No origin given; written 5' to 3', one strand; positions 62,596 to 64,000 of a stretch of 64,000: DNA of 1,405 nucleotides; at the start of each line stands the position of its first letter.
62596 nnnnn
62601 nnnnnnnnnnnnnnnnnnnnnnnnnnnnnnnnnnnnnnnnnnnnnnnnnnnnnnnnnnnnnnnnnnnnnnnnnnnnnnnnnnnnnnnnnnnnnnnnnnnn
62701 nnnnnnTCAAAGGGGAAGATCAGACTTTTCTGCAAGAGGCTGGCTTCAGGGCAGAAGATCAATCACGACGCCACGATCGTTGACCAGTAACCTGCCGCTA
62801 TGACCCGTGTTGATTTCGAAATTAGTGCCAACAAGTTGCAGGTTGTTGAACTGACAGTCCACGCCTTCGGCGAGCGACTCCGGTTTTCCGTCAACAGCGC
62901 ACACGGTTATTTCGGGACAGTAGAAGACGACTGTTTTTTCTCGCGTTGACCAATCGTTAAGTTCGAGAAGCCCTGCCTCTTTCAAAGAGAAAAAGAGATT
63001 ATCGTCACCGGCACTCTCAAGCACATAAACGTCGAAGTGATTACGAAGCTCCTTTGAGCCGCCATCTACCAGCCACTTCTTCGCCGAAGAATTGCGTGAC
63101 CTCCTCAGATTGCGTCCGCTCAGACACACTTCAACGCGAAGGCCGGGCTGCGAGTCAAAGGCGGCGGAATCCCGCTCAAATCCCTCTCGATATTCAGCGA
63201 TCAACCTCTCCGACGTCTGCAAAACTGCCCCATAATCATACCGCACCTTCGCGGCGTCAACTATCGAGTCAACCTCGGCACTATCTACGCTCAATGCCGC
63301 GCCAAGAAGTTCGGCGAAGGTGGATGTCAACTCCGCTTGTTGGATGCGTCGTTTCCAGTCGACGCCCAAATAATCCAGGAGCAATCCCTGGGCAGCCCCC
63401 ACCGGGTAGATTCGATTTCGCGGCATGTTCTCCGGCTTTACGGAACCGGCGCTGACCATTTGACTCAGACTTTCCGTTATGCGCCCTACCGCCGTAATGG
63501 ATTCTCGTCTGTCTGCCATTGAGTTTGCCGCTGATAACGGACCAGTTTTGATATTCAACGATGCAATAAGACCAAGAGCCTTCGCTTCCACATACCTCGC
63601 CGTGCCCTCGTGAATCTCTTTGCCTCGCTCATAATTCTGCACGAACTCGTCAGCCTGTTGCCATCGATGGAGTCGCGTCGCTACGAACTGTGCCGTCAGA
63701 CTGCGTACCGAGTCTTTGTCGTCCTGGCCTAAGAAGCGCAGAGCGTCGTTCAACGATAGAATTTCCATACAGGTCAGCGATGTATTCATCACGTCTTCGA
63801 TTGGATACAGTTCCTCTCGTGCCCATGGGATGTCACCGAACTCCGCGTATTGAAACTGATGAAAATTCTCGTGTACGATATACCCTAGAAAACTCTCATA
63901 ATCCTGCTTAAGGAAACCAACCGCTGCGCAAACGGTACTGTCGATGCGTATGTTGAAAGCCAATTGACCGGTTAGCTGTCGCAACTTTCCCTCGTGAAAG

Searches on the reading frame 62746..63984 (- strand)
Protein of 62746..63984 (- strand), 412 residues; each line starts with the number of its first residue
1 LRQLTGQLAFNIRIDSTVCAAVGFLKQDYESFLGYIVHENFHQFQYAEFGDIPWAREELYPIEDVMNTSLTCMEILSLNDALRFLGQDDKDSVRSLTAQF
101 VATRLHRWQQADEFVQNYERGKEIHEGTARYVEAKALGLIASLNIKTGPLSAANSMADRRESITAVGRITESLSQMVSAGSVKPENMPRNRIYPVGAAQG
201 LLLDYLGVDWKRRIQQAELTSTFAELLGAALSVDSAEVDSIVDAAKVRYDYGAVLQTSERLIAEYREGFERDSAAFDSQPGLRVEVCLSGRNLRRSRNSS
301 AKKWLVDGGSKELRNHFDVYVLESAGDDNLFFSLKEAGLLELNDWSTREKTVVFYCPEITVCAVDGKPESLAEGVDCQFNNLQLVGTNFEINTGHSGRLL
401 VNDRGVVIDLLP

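Call 10: search_protein_families(library=pfam, proteins=[window:62746-63984:-], max_evalue=0.01)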
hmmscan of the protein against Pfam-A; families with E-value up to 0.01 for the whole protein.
window:62746-63984:- (412 aa): 0 families

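Call 29: find_encoding_contigs(protein=window:62746-63984:-, flank=10000, max_places=6)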
Protein window:62746-63984:- (412 aa): no gene with exactly this product is on record in the collection.

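Call 41: find_homologous_proteins(query=window:62746-63984:-, max_evalue=1e-10)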
Query window:62746-63984:- (412 aa): 167 proteins with E <= 1e-10 among 8000 candidates; the best 120 are listed.
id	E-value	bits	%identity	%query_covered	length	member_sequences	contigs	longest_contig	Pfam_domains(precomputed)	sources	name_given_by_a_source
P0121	9.5e-151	520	57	100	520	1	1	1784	-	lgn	-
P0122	5.0e-148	511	56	99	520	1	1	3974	-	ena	-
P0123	1.1e-126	441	51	100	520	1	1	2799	-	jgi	jgi:hypothetical protein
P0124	5.4e-126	439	51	100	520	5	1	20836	-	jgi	-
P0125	1.1e-125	438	49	100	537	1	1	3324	-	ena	-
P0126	1.3e-123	431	49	99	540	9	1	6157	-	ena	-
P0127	3.4e-123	430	47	99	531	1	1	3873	-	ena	-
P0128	2.7e-120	420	50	100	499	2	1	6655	-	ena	-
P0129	1.3e-119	418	47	100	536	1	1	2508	-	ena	-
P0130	6.6e-117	409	49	99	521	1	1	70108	-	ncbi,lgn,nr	ncbi:MAG: hypothetical protein JW763_09960 [candidate division Zixibacteria bacterium]|nr:hypothetic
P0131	1.7e-115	404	45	99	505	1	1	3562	-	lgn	-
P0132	2.0e-115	404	48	99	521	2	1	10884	-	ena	-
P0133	2.6e-115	404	46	99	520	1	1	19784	-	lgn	-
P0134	4.1e-115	403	45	99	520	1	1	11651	-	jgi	-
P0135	9.7e-115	402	45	99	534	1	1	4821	-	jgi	jgi:hypothetical protein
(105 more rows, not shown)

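Call 69: find_encoding_contigs(protein=P0130, flank=10000, max_places=2)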
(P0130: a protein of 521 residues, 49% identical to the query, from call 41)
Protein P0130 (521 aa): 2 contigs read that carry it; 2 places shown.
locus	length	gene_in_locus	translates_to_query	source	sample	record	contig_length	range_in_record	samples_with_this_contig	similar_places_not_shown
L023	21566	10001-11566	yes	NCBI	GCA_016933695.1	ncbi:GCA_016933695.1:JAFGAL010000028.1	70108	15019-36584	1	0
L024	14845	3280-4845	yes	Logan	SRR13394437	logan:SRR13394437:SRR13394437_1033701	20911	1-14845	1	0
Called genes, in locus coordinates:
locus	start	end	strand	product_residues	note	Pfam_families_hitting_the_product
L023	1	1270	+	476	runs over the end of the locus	PF12679:ABC2_membrane_2, PF01061:ABC2_membrane (weak), PF12698:ABC2_membrane_3 (weak), PF12040:DUF3526 (weak)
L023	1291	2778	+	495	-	PF12679:ABC2_membrane_2, PF12698:ABC2_membrane_3 (weak), PF12040:DUF3526 (weak)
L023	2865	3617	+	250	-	-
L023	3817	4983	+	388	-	PF08495:FIST, PF10442:FIST_C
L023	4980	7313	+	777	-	PF00989:PAS, PF08448:PAS_4, PF13426:PAS_9, PF08447:PAS_3, PF01590:GAF, PF00512:HisKA, PF02518:HATPase_c, PF00072:Response_reg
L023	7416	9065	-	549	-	PF03063:Prismane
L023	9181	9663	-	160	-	PF14534:DUF4440 (weak)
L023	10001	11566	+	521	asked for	-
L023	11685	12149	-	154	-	PF06271:RDD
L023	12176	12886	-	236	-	PF01209:Ubie_methyltran, PF13489:Methyltransf_23, PF00398:RrnaAD, PF01728:FtsJ, PF08241:Methyltransf_11, PF08242:Methyltransf_12, PF13649:Methyltransf_25, PF13847:Methyltransf_31, +2 more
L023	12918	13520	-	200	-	-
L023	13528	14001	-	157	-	PF13302:Acetyltransf_3 (weak), PF13527:Acetyltransf_9 (weak), PF13420:Acetyltransf_4 (weak), PF00583:Acetyltransf_1, PF13673:Acetyltransf_10, PF13508:Acetyltransf_7, PF08445:FR47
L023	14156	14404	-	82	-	-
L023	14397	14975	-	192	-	PF04542:Sigma70_r2 (weak), PF07638:Sigma70_ECF (weak), PF04545:Sigma70_r4, PF08281:Sigma70_r4_2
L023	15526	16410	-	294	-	PF00072:Response_reg, PF00571:CBS (weak)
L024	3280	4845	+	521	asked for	-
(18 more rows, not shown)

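Call 70: find_encoding_contigs(protein=P0124, flank=10000, max_places=2)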
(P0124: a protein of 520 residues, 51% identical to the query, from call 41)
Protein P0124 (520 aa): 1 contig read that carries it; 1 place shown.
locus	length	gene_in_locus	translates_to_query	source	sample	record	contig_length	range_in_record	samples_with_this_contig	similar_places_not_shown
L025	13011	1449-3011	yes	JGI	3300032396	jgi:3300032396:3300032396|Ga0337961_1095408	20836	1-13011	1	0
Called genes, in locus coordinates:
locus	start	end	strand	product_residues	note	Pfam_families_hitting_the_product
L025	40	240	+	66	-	-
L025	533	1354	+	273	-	PF01522:Polysacc_deac_1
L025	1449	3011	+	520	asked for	-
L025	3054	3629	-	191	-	PF08002:DUF1697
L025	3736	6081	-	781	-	PF02012:BNR (faint), PF13088:BNR_2 (weak), PF08309:LVIVD (weak), PF13860:FlgD_ig (weak), PF18962:Por_Secre_tail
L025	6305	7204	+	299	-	PF00892:EamA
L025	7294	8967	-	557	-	PF01663:Phosphodiest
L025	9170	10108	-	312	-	PF00291:PALP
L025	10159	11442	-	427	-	PF14580:LRR_9 (faint), PF13855:LRR_8 (faint), PF12799:LRR_4 (weak)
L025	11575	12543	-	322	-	PF08240:ADH_N, PF00107:ADH_zinc_N, PF13602:ADH_zinc_N_2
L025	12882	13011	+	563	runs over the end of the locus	PF03814:KdpA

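Call 80: search_protein_families(library=ncbifam, proteins=[window:62746-63984:-], max_evalue=0.01)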
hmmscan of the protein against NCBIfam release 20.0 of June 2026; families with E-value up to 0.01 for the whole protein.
window:62746-63984:- (412 aa): 0 families
